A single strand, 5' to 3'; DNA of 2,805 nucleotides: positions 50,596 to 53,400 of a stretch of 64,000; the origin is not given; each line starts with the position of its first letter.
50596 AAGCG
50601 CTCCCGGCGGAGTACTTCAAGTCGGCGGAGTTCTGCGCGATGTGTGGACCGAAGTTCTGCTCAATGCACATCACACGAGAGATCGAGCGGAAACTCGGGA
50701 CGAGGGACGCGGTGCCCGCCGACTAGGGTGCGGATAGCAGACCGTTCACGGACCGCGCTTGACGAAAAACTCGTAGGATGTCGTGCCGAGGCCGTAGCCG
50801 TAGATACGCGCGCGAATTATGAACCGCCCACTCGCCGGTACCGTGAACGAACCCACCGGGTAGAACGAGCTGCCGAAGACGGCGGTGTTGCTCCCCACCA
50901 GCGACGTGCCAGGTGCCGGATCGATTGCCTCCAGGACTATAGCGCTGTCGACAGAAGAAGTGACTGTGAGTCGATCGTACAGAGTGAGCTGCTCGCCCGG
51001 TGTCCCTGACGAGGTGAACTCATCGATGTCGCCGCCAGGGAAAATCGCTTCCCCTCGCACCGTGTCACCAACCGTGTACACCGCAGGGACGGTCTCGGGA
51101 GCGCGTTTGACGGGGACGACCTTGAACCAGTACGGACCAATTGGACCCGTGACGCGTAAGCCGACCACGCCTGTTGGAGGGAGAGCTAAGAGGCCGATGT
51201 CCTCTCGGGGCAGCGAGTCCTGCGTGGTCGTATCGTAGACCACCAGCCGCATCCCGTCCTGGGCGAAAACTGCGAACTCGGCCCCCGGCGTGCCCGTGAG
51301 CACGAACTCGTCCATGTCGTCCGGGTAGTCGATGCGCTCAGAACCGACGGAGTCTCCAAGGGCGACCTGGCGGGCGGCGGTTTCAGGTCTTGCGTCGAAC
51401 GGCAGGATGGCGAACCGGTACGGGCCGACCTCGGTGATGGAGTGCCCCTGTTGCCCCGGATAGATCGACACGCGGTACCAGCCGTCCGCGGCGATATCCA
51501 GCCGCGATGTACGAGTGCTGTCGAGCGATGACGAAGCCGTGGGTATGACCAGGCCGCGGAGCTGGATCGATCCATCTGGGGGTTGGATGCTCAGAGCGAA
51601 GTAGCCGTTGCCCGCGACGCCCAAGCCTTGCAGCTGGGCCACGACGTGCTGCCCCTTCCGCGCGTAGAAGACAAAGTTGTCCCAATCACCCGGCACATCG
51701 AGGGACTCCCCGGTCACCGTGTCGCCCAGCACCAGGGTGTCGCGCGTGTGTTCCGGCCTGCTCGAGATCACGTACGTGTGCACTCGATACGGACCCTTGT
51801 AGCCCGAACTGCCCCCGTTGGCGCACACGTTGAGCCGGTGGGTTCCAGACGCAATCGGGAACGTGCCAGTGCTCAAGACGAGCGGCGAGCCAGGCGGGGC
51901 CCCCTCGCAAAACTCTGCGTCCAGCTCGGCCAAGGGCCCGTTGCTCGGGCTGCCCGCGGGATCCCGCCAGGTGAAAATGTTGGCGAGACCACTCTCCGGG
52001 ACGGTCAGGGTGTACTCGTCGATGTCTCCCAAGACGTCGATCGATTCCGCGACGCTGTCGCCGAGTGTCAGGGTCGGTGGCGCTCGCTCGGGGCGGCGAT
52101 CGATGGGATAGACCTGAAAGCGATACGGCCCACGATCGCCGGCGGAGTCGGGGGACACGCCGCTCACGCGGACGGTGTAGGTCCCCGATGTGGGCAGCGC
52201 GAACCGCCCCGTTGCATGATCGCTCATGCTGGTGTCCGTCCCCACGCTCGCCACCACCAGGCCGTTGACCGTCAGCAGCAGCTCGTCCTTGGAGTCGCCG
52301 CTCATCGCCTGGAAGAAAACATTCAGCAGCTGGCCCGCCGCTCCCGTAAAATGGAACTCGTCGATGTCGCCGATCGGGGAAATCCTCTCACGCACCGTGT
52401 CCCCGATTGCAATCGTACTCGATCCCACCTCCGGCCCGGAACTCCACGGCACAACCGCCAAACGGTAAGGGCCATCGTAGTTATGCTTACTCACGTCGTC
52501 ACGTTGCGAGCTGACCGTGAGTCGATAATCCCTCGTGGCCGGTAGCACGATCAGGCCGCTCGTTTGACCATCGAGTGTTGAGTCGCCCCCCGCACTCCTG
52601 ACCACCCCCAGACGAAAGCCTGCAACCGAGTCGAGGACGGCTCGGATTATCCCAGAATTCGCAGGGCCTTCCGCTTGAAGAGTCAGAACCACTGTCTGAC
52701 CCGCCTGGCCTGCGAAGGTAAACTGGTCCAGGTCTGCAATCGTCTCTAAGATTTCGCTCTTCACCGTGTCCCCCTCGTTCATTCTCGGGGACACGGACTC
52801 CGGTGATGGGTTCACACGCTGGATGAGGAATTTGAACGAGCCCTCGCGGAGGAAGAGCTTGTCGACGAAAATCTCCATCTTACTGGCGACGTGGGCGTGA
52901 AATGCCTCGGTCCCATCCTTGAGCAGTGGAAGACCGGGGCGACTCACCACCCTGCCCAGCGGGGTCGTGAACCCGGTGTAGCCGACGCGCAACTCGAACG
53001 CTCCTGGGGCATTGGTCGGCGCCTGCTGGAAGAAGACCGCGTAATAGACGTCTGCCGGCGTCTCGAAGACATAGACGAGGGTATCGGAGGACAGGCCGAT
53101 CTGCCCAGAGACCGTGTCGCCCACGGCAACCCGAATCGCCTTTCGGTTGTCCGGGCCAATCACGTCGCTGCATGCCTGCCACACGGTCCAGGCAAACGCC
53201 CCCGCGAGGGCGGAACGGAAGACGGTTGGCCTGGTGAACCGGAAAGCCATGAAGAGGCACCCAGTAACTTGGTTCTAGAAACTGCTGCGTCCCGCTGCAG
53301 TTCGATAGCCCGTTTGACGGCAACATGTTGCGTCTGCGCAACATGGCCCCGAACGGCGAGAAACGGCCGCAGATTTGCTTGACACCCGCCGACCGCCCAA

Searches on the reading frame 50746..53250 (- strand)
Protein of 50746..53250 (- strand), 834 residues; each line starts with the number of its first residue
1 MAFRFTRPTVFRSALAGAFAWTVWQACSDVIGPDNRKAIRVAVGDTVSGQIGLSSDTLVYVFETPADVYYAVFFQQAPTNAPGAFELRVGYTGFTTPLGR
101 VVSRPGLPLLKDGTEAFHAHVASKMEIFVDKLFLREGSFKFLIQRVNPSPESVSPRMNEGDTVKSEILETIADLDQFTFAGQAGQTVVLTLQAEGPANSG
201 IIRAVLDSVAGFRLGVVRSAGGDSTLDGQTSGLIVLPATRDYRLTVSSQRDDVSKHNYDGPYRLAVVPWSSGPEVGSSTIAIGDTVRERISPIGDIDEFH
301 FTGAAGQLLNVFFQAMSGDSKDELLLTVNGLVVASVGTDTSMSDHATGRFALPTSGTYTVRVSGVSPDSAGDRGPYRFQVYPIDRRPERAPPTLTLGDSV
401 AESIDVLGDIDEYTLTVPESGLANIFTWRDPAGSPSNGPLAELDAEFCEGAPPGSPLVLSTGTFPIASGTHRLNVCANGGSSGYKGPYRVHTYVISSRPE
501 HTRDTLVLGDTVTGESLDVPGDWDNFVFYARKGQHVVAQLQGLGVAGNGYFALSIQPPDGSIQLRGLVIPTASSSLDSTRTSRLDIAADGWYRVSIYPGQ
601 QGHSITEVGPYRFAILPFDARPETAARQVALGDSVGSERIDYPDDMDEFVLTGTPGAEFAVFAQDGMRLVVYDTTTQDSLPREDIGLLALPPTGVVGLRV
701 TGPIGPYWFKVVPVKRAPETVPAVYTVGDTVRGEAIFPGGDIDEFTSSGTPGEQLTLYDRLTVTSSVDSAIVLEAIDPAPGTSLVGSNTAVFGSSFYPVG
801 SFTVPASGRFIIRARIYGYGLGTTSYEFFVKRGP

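Call 3: search_protein_families(library=pfam, proteins=[window:50746-53250:-], max_evalue=0.001)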
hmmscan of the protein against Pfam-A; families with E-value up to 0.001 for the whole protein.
window:50746-53250:- (834 aa): 1 family
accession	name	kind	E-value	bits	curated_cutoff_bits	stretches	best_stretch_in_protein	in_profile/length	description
PF04151.21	PPC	-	1.9e-05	25.8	25.9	0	299-364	5-70/70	Bacterial pre-peptidase C-terminal domain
